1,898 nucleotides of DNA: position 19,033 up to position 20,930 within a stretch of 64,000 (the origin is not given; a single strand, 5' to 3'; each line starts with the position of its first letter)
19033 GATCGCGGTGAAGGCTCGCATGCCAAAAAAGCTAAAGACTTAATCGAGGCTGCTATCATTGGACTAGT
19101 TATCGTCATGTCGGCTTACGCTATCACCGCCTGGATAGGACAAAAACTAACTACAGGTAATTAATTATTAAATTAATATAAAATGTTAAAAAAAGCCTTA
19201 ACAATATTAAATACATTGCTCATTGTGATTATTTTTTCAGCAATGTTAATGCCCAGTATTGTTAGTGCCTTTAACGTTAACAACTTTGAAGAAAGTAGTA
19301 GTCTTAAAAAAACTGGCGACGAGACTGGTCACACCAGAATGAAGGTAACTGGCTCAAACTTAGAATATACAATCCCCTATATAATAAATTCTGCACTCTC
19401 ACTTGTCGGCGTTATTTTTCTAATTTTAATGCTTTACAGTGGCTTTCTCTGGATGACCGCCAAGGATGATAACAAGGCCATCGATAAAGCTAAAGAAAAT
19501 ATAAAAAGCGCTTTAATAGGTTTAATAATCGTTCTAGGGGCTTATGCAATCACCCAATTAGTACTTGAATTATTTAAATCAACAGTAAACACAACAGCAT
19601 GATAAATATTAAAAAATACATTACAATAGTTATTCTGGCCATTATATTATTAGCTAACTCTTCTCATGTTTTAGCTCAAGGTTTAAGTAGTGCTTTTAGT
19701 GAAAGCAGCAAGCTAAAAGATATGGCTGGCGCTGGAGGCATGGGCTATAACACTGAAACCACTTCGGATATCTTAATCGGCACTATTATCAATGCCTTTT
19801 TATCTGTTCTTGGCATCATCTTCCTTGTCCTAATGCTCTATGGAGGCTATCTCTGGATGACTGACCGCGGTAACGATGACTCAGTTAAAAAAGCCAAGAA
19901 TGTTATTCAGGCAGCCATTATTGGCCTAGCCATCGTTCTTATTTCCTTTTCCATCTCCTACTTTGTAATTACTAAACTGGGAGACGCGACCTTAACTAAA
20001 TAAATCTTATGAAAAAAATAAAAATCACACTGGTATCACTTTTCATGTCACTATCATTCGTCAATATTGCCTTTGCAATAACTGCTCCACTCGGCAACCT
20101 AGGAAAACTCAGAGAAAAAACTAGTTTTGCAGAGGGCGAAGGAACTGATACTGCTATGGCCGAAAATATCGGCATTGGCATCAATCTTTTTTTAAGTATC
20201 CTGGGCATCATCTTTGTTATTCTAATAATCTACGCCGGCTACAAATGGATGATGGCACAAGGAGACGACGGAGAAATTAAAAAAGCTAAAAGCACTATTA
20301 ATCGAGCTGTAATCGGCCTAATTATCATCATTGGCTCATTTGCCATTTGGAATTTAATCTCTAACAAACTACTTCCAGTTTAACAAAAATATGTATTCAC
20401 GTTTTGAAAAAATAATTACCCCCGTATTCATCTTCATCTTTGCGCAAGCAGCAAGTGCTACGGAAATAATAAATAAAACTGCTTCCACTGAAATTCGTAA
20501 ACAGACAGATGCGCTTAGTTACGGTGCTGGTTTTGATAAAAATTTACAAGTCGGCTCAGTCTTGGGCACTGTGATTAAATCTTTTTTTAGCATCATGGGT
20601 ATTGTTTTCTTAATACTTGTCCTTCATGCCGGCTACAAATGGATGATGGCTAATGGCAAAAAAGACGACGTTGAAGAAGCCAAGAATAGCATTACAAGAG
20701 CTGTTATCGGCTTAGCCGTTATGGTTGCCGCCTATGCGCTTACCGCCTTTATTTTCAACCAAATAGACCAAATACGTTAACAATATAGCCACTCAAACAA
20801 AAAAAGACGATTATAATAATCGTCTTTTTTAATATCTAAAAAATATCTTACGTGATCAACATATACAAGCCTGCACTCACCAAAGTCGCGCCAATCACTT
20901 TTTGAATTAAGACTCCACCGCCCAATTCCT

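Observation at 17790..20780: Seven tandem VirB2/TrbC-like small pilin paralogs with hypervariable N-terminal halves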

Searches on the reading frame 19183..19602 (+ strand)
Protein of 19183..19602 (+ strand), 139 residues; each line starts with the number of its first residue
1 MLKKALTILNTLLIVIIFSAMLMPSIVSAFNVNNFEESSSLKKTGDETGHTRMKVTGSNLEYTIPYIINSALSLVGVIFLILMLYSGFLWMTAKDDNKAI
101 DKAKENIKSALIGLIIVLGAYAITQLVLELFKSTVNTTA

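Call 3: search_protein_families(library=pfam, proteins=[window:19183-19602:+], max_evalue=1)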
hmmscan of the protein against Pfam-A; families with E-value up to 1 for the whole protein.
window:19183-19602:+ (139 aa): 12 families
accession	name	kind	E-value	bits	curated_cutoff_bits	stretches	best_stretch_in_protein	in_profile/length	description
PF18895.5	T4SS_pilin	-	2.1e-08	34.5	26.6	1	66-126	10-70/71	Type IV secretion system pilin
PF04290.18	DctQ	-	0.0011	19.3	28.3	1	49-124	46-119/132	Tripartite ATP-independent periplasmic transporters, DctQ component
PF04515.18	Choline_transpo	-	0.0025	17.5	26.9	1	67-138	251-317/326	Plasma-membrane choline transporter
PF00001.26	7tm_1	-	0.0046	16.9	30.5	1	12-131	104-222/260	7 transmembrane receptor (rhodopsin family)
PF02322.20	Cyt_bd_oxida_II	-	0.0051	16.6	35.6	1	64-124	148-208/302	Cytochrome bd terminal oxidase subunit II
PF07331.16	TctB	-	0.0086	16.7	29.1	1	14-123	6-84/137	Tripartite tricarboxylate transporter TctB family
PF04647.20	AgrB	-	0.0087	15.9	23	1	62-128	94-159/185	Accessory gene regulator B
PF14093.11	DUF4271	-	0.016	15.5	29.7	1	14-136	2-113/206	Domain of unknown function (DUF4271)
PF00335.26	Tetraspanin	-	0.077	13.1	32.1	1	66-121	6-56/225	Tetraspanin family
PF05987.18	DUF898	-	0.16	11.5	28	1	49-133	167-247/336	Bacterial protein of unknown function (DUF898)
PF25665.1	His1_capsid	-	0.24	11.8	27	1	2-32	4-35/73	His1 virus capsid protein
PF13800.11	Sigma_reg_N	-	0.34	11.7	26.3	0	67-105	13-52/91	Sigma factor regulator N-terminal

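Call 7: search_protein_families(library=ncbifam, proteins=[window:19183-19602:+], max_evalue=0.1)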
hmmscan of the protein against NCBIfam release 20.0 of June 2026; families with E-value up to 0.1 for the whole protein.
window:19183-19602:+ (139 aa): 3 families
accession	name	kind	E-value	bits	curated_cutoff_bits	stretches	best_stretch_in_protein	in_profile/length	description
NF045849.1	ICE_MMCAP2_0565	equivalog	2.1e-10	40.1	40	1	60-128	9-77/80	Mbov_0395 family pilin-like conjugal transfer protein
NF041501.1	cola_mem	domain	0.0086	15.1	150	1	8-132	21-127/312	FGLLP motif-containing membrane protein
TIGR00766.1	TIGR00766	equivalog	0.0094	15.3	213.65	1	22-93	30-102/263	inner membrane protein YhjD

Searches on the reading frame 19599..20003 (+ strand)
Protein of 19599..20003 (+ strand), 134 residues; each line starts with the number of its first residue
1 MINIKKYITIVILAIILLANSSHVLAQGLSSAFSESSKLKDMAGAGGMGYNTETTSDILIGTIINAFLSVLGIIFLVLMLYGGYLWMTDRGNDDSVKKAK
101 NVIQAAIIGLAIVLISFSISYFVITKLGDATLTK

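Call 3: search_protein_families(library=pfam, proteins=[window:19599-20003:+], max_evalue=1)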
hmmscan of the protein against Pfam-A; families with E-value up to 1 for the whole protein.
window:19599-20003:+ (134 aa): 9 families
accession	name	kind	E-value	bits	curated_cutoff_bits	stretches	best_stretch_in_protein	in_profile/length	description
PF18895.5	T4SS_pilin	-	6.4e-06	26.6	26.6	1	59-121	8-69/71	Type IV secretion system pilin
PF02322.20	Cyt_bd_oxida_II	-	0.0008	19.3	35.6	1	53-121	146-209/302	Cytochrome bd terminal oxidase subunit II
PF05545.16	FixQ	-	0.012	16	29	1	63-103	5-45/49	Cbb3-type cytochrome oxidase component FixQ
PF20479.3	TMEM128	-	0.018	15.9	23.9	1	65-121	44-98/124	TMEM128 protein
PF04973.17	NMN_transporter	-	0.027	14.9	27.3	1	70-127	50-102/175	Nicotinamide mononucleotide transporter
PF06024.17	Orf78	-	0.051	14.3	29.4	1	94-128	56-90/101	Orf78 (ac78)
PF16192.10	PMT_4TMC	-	0.2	11.6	32.4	1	51-122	42-113/202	C-terminal four TMM region of protein-O-mannosyltransferase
PF10661.14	EssA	-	0.21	11.9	24.1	0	93-126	113-145/147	WXG100 protein secretion system (Wss), protein EssA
PF00335.26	Tetraspanin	-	0.8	9.8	32.1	1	63-119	7-62/225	Tetraspanin family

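Call 7: search_protein_families(library=ncbifam, proteins=[window:19599-20003:+], max_evalue=0.1)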
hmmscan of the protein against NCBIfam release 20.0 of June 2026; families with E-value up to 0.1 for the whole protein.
window:19599-20003:+ (134 aa): 1 family
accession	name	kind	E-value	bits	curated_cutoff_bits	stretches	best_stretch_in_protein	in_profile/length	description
NF045849.1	ICE_MMCAP2_0565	equivalog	6.1e-08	32.2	40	1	59-125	12-78/80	Mbov_0395 family pilin-like conjugal transfer protein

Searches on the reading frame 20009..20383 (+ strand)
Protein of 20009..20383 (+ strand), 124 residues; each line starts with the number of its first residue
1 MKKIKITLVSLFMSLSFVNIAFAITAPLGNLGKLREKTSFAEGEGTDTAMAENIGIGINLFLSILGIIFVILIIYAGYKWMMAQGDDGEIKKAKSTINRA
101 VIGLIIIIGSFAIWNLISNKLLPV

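Call 3: search_protein_families(library=pfam, proteins=[window:20009-20383:+], max_evalue=1)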
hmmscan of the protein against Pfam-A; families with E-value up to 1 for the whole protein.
window:20009-20383:+ (124 aa): 6 families
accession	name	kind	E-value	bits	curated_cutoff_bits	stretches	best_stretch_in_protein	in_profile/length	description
PF18895.5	T4SS_pilin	-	2.1e-07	31.4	26.6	1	59-108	14-62/71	Type IV secretion system pilin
PF02322.20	Cyt_bd_oxida_II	-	0.011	15.5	35.6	1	51-117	146-211/302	Cytochrome bd terminal oxidase subunit II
PF04290.18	DctQ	-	0.028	14.7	28.3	1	58-113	65-118/132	Tripartite ATP-independent periplasmic transporters, DctQ component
PF04956.18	TrbC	-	0.031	14.9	27.9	1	62-117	49-98/98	TrbC/VIRB2 pilin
PF14991.11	MLANA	-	0.25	12.1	27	1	38-87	9-61/117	Protein melan-A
PF06024.17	Orf78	-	0.73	10.6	29.4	1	45-84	49-88/101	Orf78 (ac78)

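Call 7: search_protein_families(library=ncbifam, proteins=[window:20009-20383:+], max_evalue=0.1)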
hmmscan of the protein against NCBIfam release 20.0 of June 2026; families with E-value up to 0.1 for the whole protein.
window:20009-20383:+ (124 aa): 4 families
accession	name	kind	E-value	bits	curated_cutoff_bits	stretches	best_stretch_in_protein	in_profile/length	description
NF045849.1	ICE_MMCAP2_0565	equivalog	5.6e-10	38.8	40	1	53-119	12-78/80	Mbov_0395 family pilin-like conjugal transfer protein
NF033218.1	anchor_AmaP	equivalog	0.0003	20.6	55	1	2-101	5-98/166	alkaline shock response membrane anchor protein AmaP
NF041554.1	SA1362_fam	subfamily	0.049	13.8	42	1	58-88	25-55/70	SA1362 family protein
TIGR03062.1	pip_yhgE_Cterm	subfamily_domain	0.092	12.3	102.2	0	4-33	97-126/208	YhgE/Pip family protein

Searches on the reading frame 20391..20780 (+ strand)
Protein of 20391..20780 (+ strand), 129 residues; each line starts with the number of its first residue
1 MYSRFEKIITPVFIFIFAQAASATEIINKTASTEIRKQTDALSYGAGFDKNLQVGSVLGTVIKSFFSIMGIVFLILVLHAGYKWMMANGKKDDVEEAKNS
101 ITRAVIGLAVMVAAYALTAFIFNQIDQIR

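Call 3: search_protein_families(library=pfam, proteins=[window:20391-20780:+], max_evalue=1)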
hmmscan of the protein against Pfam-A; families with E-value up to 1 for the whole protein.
window:20391-20780:+ (129 aa): 9 families
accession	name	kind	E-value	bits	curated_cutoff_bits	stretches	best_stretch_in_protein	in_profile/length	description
PF18895.5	T4SS_pilin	-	1.4e-07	31.9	26.6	1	57-120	8-70/71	Type IV secretion system pilin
PF05545.16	FixQ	-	0.0033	17.7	29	1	62-101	6-45/49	Cbb3-type cytochrome oxidase component FixQ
PF02322.20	Cyt_bd_oxida_II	-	0.0051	16.7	35.6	1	45-117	138-207/302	Cytochrome bd terminal oxidase subunit II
PF05987.18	DUF898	-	0.0092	15.6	28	1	40-122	162-245/336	Bacterial protein of unknown function (DUF898)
PF24668.1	KH_Vigilin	-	0.046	13.7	27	1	88-103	30-45/50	Vigilin KH domain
PF14828.11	Amnionless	-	0.17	11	30.4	1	19-101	313-395/442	Amnionless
PF15879.10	MWFE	-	0.19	12.5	27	0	104-127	4-27/55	NADH-ubiquinone oxidoreductase MWFE subunit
PF23906.1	DUF7248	-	0.25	11.8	27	0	3-21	7-25/58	Family of unknown function (DUF7248)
PF21165.2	FGFR3_TM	-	0.63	10.3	27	1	39-48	2-11/25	Fibroblast growth factor receptor 3 transmembrane domain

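Call 7: search_protein_families(library=ncbifam, proteins=[window:20391-20780:+], max_evalue=0.1)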
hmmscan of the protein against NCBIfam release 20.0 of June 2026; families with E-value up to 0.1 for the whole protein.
window:20391-20780:+ (129 aa): 3 families
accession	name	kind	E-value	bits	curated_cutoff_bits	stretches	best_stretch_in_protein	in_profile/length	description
NF045849.1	ICE_MMCAP2_0565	equivalog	7.3e-06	25.6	40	1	53-124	8-79/80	Mbov_0395 family pilin-like conjugal transfer protein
TIGR03340.1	phn_DUF6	hypoth_equivalog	0.014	15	288.15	1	66-125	177-235/281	phosphonate utilization associated putative membrane protein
NF001842.0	PRK00567.1-3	equivalog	0.016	15.2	146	1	37-99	52-111/147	large-conductance mechanosensitive channel protein MscL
